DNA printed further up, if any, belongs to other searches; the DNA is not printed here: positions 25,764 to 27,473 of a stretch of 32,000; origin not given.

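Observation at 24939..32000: Candidate undescribed system: GntR / RR-motif micro-protein / Trp-rich membrane protein / Tat-MBL / extended COG0523 GTPase / ExbB-ExbD-TonB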

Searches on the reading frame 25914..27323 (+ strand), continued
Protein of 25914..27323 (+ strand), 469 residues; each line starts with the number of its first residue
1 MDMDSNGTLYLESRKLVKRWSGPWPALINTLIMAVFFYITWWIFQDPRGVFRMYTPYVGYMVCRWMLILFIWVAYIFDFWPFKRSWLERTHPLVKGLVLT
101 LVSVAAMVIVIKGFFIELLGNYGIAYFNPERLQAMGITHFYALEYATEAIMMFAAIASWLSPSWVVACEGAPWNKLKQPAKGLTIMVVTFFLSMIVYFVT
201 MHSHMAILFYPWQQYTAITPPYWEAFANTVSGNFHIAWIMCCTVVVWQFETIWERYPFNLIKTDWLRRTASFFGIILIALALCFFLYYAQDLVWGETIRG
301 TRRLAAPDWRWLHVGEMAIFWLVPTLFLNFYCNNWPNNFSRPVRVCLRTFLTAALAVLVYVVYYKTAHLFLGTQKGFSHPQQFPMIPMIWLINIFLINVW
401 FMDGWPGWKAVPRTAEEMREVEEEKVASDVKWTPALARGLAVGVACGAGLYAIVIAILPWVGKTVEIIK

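Call 45: search_protein_families(library=pfam, proteins=[P0121, P0124, P0129, P0134, P0137, P0142, P0180, P0220, P0236, P0262], max_evalue=0.1)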
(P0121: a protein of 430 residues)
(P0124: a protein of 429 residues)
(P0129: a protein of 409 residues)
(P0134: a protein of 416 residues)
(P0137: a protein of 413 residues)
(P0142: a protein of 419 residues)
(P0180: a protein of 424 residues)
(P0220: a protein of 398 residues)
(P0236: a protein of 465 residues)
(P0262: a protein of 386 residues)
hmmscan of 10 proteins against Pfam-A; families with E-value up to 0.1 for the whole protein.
P0121 (430 aa): 0 families

P0124 (429 aa): 0 families

P0129 (409 aa): 0 families

P0134 (416 aa): 0 families

P0137 (413 aa): 0 families

P0142 (419 aa): 0 families

P0180 (424 aa): 0 families

P0220 (398 aa): 0 families

P0236 (465 aa): 0 families

P0262 (386 aa): 0 families

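Call 46: find_encoding_contigs(protein=P0137, flank=8000, max_places=3)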
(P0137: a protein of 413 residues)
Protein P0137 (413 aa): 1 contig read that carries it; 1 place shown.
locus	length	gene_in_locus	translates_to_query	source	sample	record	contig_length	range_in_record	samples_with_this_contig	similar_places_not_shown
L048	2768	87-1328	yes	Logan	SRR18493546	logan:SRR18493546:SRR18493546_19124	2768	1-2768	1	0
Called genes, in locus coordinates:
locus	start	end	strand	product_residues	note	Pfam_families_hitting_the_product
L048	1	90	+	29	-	?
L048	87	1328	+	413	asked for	-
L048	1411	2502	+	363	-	PF07907:YibE_F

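Call 47: find_encoding_contigs(protein=P0121, flank=8000, max_places=3)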
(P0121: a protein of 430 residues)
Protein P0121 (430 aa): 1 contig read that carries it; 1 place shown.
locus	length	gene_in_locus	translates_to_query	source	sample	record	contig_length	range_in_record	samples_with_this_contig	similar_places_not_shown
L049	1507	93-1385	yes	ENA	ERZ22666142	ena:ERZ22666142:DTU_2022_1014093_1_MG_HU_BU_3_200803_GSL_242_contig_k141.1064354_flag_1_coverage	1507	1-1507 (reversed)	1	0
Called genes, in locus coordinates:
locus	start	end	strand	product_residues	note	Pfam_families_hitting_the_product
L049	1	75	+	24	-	?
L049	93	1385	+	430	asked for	-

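Call 48: find_encoding_contigs(protein=P0129, flank=8000, max_places=3)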
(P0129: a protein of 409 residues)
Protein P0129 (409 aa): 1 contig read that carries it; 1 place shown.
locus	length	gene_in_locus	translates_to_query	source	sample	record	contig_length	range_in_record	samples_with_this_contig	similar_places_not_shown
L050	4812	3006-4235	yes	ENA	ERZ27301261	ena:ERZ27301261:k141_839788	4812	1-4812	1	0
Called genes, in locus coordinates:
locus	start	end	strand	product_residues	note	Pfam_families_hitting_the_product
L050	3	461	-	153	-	?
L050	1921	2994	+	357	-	PF00753:Lactamase_B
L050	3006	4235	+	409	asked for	-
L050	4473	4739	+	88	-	-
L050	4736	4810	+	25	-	?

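Call 58: find_encoding_contigs(protein=P0124, flank=10000, max_places=3)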
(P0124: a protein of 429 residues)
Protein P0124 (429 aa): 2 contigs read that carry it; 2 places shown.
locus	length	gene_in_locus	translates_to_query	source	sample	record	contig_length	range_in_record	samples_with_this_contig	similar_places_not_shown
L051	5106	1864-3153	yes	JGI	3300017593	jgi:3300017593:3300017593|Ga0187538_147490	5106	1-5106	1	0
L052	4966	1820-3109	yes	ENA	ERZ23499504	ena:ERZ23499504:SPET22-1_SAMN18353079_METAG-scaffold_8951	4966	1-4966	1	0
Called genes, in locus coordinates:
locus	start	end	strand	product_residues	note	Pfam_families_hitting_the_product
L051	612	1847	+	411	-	-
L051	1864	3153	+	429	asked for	-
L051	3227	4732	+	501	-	PF00989:PAS, PF13188:PAS_8, PF08448:PAS_4, PF13426:PAS_9, PF00989:PAS, PF08448:PAS_4, PF13426:PAS_9, PF05763:DUF835, +1 more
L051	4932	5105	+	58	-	?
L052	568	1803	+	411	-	-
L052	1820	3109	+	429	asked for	-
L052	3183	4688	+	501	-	PF00989:PAS, PF13188:PAS_8, PF08448:PAS_4, PF13426:PAS_9, PF00989:PAS, PF08448:PAS_4, PF13426:PAS_9, PF05763:DUF835, +1 more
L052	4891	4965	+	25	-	?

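Call 59: find_encoding_contigs(protein=P0134, flank=10000, max_places=3)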
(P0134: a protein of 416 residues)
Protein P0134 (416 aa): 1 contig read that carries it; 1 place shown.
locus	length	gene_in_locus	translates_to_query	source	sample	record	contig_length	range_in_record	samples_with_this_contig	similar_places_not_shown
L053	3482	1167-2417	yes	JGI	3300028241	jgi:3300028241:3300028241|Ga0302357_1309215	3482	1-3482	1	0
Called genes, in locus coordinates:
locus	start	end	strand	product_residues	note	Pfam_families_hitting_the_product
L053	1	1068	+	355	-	?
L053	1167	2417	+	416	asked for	-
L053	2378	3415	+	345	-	-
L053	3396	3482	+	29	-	?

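Call 62: search_protein_families(library=pfam, proteins=[L003:16097-18541:+, L019:4787-7273:+, L021:5113-7482:+, L021:16246-18735:-, L025:16636-18966:+, L025:4309-6756:-, L015:3791-6076:-, L010:17719-19821:-, L022:18339-20387:+, L001:3993-7130:+], max_evalue=0.00001)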
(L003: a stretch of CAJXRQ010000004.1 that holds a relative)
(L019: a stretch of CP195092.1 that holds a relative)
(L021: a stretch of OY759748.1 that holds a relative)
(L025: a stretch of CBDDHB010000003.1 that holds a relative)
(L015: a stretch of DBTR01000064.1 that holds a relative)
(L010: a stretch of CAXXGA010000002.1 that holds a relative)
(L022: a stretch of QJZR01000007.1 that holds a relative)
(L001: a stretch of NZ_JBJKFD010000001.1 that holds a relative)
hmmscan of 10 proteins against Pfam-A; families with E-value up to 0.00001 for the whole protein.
L003:16097-18541:+ (814 aa): 4 families
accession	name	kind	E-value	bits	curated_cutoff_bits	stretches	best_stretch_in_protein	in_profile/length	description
PF00015.26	MCPsignal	-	4e-43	147.7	34.6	1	617-779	7-169/172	Methyl-accepting chemotaxis protein (MCP) signalling domain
PF02743.24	dCache_1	-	1.1e-26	94.3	45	1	53-287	4-225/240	Cache domain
PF00672.30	HAMP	-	2.7e-08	34.5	25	1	348-391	4-47/53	HAMP domain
PF13426.13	PAS_9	-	1.5e-07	32.1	27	1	415-518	2-103/103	PAS domain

L019:4787-7273:+ (828 aa): 4 families
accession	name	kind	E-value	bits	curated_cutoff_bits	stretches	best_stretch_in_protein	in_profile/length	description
PF00015.26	MCPsignal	-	5e-44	150.6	34.6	1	637-794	13-170/172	Methyl-accepting chemotaxis protein (MCP) signalling domain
PF02743.24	dCache_1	-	1.7e-23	83.9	45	1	70-282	8-197/240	Cache domain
PF13426.13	PAS_9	-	4.9e-12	46.5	27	1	431-532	4-103/103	PAS domain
PF00672.30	HAMP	-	4e-11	43.5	25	1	360-409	2-51/53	HAMP domain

L021:5113-7482:+ (789 aa): 2 families
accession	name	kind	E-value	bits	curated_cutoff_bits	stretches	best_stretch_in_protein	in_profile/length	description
PF01717.24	Meth_synt_2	-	4.4e-157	522.9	21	1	460-781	2-323/324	Cobalamin-independent synthase, Catalytic domain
PF08267.18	Meth_synt_1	-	4.7e-118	394.7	27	1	22-342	1-311/313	Cobalamin-independent synthase, N-terminal domain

L021:16246-18735:- (829 aa): 1 family
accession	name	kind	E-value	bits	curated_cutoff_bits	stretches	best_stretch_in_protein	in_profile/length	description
PF00343.26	Phosphorylase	-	0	1109.2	27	1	112-825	1-713/713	Carbohydrate phosphorylase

L025:16636-18966:+ (776 aa): 1 family
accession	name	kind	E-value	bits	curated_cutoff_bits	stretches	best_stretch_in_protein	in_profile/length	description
PF02224.24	Cytidylate_kin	-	9.8e-55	186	26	1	564-767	1-209/211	Cytidylate kinase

L025:4309-6756:- (815 aa): 0 families

L015:3791-6076:- (761 aa): 4 families
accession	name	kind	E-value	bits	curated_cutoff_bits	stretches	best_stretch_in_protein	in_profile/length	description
PF01584.24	CheW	-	6.1e-27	94.4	23.5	1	624-749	2-135/138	CheW-like domain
PF02518.31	HATPase_c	-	9.2e-18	65.1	26.4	1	484-618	7-110/111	Histidine kinase-, DNA gyrase B-, and HSP90-like ATPase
PF01627.28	Hpt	-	4.3e-14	52.9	24.6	1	124-237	4-81/84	Hpt domain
PF02895.20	H-kinase_dim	-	3.4e-13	50.3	23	1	376-432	4-67/68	Signal transducing histidine kinase, homodimeric domain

L010:17719-19821:- (700 aa): 3 families
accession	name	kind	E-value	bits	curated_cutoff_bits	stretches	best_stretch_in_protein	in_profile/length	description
PF13517.12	FG-GAP_3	-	3.3e-38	130.5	26.9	4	136-197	1-60/61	FG-GAP-like repeat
PF07593.17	UnbV_ASPIC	-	1.4e-15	57.3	23.4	1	627-687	1-60/68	ASPIC and UnbV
PF01839.29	FG-GAP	-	8.1e-14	51.6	22.1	0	129-152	2-25/37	FG-GAP repeat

L022:18339-20387:+ (682 aa): 1 family
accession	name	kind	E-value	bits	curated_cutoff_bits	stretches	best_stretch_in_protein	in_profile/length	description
PF02224.24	Cytidylate_kin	-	1e-56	192.4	26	1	470-673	1-209/211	Cytidylate kinase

L001:3993-7130:+ (1045 aa): 0 families

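Call 63: search_protein_families(library=pfam, proteins=[L036:12621-13436:+, L036:13379-13753:+, L036:9042-9761:-, L036:8065-8715:-, L034:4835-5638:+, L033:4466-5611:-, L028:14570-15088:-, L035:14786-15853:+, L039:9285-9740:+, L001:12630-13208:+], max_evalue=0.001)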
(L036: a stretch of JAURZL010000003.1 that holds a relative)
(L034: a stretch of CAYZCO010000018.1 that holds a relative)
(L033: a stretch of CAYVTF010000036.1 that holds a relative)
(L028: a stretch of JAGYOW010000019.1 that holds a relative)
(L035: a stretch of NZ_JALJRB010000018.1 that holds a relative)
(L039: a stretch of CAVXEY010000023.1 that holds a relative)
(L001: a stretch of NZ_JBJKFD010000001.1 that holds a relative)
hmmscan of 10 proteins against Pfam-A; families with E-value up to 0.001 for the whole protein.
L036:12621-13436:+ (271 aa): 0 families

L036:13379-13753:+ (124 aa): 0 families

L036:9042-9761:- (239 aa): 6 families
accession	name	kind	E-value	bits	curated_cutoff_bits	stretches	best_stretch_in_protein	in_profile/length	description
PF01381.28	HTH_3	-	9.8e-15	54.8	23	1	53-106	1-54/55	Helix-turn-helix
PF13560.12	HTH_31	-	1.6e-11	44.7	27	1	48-101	1-55/64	Helix-turn-helix domain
PF12844.13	HTH_19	-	5.8e-10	39.4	30.2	1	50-110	1-61/64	Helix-turn-helix domain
PF07883.17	Cupin_2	-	7e-09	35.7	27.2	1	154-220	5-69/70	Cupin domain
PF13443.12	HTH_26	-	1.8e-05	25.3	22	1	54-104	3-54/63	Cro/C1-type HTH DNA-binding domain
PF02311.25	AraC_binding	-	0.00072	19.7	21.1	0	157-218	11-72/135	AraC-like ligand binding domain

L036:8065-8715:- (216 aa): 1 family
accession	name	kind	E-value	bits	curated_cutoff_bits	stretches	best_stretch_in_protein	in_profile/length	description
PF20408.4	Abhydrolase_11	-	2e-07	31.4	27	1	43-213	19-190/193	Alpha/beta hydrolase domain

L034:4835-5638:+ (267 aa): 1 family
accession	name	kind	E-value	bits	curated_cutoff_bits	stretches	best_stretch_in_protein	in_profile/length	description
PF06439.18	3keto-disac_hyd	-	0.00036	21.1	26.8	1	135-241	56-168/187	3-keto-disaccharide hydrolase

L033:4466-5611:- (381 aa): 1 family
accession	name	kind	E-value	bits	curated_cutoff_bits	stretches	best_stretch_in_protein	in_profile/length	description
PF08735.15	DUF1786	-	1.1e-77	261.2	25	1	60-323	1-252/252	Putative pyruvate format-lyase activating enzyme (DUF1786)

L028:14570-15088:- (172 aa): 2 families
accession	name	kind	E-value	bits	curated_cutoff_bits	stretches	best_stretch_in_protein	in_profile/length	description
PF02915.23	Rubrerythrin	-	1.9e-14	54.6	22.8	1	7-123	1-136/137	Rubrerythrin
PF21349.2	RUBY_RBDX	-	7.9e-12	44.9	26.5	1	137-164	2-30/30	Rubrerythrin, rubredoxin-like domain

L035:14786-15853:+ (355 aa): 3 families
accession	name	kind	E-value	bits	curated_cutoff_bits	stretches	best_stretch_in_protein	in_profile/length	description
PF02754.22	CCG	-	4.7e-08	33.5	20.6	1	240-328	1-84/85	Cysteine-rich domain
PF13237.11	Fer4_10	-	0.00048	20.4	25.5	1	14-72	3-53/53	4Fe-4S dicluster domain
PF13187.11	Fer4_9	-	0.00063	20.2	27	1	19-73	1-49/52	4Fe-4S dicluster domain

L039:9285-9740:+ (151 aa): 1 family
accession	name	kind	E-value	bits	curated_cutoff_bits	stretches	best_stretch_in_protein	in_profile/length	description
PF02579.22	Nitro_FeMo-Co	-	0.00014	22.5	26.3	1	87-134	46-93/94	Dinitrogenase iron-molybdenum cofactor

L001:12630-13208:+ (192 aa): 0 families

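Call 79: find_encoding_contigs(protein=P0112, flank=10000, max_places=2)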
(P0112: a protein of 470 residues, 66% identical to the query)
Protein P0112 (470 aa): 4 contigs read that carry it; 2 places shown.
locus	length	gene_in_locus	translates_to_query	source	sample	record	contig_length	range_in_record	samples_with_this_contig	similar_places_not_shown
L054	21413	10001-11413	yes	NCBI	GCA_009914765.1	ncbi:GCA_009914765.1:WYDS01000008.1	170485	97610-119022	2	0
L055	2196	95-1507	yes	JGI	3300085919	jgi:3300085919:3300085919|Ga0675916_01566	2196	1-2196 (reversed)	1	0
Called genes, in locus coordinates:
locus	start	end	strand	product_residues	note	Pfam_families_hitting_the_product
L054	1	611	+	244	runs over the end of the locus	PF04402:SIMPL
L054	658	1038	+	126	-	PF00581:Rhodanese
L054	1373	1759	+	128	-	-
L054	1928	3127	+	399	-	PF01494:FAD_binding_3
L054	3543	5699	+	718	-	PF22673:MCP-like_PDC_1, PF02743:dCache_1, PF00015:MCPsignal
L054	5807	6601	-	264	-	PF03649:UPF0014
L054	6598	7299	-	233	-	PF00005:ABC_tran, PF13304:AAA_21 (faint)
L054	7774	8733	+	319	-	-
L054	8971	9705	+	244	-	PF00392:GntR, PF07729:FCD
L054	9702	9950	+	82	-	-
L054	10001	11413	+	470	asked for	-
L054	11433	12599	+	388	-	PF00753:Lactamase_B (weak)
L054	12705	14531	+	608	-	PF02492:cobW, PF07683:CobW_C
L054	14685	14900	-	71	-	-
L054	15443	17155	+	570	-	PF02743:dCache_1, PF00512:HisKA, PF02518:HATPase_c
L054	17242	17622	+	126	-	-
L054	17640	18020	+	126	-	PF00072:Response_reg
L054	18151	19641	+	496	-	PF00512:HisKA, PF02518:HATPase_c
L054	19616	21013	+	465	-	PF00072:Response_reg, PF00158:Sigma54_activat, PF14532:Sigma54_activ_2, PF07728:AAA_5 (weak), PF25601:AAA_lid_14, PF02954:HTH_8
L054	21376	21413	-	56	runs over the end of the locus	-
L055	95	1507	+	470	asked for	-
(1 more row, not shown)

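Call 80: find_encoding_contigs(protein=P0098, flank=10000, max_places=2)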
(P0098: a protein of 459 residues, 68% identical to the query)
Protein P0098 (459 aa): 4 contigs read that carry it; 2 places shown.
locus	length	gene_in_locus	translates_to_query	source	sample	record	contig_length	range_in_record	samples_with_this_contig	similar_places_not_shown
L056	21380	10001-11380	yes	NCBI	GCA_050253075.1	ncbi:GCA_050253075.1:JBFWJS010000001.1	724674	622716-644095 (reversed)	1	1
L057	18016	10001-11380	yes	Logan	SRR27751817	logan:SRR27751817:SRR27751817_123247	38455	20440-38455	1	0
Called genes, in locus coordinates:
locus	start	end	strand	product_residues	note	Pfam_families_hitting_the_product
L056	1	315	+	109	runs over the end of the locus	PF20543:CowN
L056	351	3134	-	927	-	PF05345:He_PIG, PF07603:Lcl_C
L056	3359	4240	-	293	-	PF12833:HTH_18, PF00165:HTH_AraC, PF06445:GyrI-like, PF14526:Cass2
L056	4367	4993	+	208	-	PF00857:Isochorismatase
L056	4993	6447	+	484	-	PF17767:NAPRTase_N, PF04095:NAPRTase (weak), PF17956:NAPRTase_C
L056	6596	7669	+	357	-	-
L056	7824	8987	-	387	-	PF13784:Fic_N, PF02661:Fic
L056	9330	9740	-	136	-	PF11969:DcpS_C, PF01230:HIT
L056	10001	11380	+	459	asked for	-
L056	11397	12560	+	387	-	PF00753:Lactamase_B (weak)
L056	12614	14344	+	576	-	PF00448:SRP54 (faint), PF02492:cobW, PF07683:CobW_C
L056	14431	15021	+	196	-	-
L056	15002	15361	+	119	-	PF00072:Response_reg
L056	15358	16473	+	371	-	PF08668:HDOD, PF01966:HD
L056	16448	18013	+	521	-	PF07228:SpoIIE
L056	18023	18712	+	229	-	PF01209:Ubie_methyltran, PF13489:Methyltransf_23 (weak), PF08241:Methyltransf_11, PF08242:Methyltransf_12, PF13649:Methyltransf_25, PF13847:Methyltransf_31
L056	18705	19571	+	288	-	PF01977:UbiD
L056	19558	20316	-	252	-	PF01925:TauE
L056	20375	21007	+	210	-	PF00730:HhH-GPD, PF00633:HHH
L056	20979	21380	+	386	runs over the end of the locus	PF01969:Ni_insertion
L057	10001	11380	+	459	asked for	-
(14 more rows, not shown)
